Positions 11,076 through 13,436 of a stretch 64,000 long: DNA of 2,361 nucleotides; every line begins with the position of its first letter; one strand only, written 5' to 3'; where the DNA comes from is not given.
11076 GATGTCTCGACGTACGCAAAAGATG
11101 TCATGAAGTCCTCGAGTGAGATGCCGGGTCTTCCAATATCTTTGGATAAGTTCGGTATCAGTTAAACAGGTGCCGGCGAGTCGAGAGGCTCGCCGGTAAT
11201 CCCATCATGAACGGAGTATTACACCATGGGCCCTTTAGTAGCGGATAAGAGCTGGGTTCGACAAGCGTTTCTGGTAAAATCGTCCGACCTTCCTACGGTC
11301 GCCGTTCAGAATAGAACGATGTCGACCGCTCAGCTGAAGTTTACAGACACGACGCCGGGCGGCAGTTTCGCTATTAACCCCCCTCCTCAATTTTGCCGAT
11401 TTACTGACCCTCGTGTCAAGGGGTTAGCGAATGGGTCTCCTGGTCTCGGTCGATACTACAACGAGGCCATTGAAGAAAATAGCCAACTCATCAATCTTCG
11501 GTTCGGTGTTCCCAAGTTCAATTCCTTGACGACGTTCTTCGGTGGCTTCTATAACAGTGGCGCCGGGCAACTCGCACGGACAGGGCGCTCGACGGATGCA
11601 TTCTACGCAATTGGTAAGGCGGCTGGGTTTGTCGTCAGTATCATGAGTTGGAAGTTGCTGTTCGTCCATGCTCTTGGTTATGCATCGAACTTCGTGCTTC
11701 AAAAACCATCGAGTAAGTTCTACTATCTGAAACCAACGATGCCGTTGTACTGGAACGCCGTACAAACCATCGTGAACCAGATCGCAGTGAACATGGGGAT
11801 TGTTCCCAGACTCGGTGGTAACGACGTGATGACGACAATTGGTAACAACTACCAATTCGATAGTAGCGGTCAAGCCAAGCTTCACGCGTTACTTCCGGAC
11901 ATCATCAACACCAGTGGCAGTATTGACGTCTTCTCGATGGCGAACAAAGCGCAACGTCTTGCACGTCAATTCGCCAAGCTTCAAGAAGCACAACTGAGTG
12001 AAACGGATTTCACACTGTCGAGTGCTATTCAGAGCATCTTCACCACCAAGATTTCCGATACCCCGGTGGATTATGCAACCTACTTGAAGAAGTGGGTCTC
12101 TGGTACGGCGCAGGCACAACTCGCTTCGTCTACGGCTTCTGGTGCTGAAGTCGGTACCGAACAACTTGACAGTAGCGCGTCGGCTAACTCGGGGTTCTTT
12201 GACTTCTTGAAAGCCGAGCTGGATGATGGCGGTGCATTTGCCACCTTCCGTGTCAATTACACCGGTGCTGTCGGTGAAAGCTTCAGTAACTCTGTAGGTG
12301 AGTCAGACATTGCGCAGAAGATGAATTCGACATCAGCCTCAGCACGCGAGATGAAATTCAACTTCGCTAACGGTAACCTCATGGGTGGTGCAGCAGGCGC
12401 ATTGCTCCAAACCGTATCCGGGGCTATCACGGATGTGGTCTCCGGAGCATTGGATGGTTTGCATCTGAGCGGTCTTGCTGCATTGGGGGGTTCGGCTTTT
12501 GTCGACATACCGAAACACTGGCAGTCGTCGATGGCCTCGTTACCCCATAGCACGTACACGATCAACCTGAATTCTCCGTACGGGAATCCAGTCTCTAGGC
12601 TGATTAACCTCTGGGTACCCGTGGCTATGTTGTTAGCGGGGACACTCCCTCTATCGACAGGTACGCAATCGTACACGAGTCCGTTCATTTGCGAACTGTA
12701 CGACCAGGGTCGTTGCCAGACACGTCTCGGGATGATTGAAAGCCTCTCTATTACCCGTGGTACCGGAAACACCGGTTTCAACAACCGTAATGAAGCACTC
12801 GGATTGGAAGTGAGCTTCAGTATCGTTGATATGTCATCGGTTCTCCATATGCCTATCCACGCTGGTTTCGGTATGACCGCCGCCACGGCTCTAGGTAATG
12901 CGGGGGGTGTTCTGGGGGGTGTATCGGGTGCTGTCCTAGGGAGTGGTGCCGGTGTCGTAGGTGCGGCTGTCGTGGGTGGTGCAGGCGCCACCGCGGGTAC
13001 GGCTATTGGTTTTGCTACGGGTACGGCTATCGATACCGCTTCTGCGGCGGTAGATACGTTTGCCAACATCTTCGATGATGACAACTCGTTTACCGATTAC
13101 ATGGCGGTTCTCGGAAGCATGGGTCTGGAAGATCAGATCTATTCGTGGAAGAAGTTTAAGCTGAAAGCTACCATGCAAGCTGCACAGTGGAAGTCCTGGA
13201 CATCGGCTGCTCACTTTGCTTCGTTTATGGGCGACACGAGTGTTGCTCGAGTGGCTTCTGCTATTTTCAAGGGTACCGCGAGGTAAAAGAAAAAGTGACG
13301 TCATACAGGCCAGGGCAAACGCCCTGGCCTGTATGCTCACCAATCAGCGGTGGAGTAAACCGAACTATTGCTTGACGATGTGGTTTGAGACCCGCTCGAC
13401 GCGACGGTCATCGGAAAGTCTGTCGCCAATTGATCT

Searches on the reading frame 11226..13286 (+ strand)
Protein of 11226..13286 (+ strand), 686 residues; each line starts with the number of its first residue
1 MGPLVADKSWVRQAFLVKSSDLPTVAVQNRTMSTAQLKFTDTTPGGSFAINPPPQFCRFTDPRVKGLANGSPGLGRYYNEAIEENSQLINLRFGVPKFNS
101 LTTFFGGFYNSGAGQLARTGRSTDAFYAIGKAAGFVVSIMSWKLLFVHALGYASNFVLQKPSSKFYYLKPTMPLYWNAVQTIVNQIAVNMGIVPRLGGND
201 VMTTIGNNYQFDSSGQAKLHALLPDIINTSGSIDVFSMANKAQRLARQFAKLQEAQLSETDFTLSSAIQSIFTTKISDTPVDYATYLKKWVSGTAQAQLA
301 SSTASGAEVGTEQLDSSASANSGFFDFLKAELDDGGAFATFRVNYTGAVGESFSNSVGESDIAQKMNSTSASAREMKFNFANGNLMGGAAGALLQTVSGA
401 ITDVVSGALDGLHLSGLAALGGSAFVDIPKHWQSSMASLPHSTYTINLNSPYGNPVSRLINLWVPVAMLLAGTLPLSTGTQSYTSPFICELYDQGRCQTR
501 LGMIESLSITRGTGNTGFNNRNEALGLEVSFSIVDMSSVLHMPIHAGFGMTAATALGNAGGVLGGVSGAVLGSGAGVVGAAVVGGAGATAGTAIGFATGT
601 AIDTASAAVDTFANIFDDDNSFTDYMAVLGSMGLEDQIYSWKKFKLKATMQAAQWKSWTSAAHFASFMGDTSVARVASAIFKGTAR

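Call 11: search_protein_families(library=pfam, proteins=[window:11226-13286:+], max_evalue=0.01)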
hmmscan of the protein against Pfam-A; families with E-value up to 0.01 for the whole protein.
window:11226-13286:+ (686 aa): 0 families

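Call 12: search_protein_families(library=phrogs, proteins=[window:11226-13286:+], max_evalue=0.00001)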
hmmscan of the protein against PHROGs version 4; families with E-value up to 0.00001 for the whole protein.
window:11226-13286:+ (686 aa): 2 families
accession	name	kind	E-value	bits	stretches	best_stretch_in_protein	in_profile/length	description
phrog_3181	-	unknown function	1.1e-207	692.9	2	302-686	375-702/703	-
phrog_20401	-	head and packaging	1.4e-20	74.4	1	343-547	207-412/473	virion structural protein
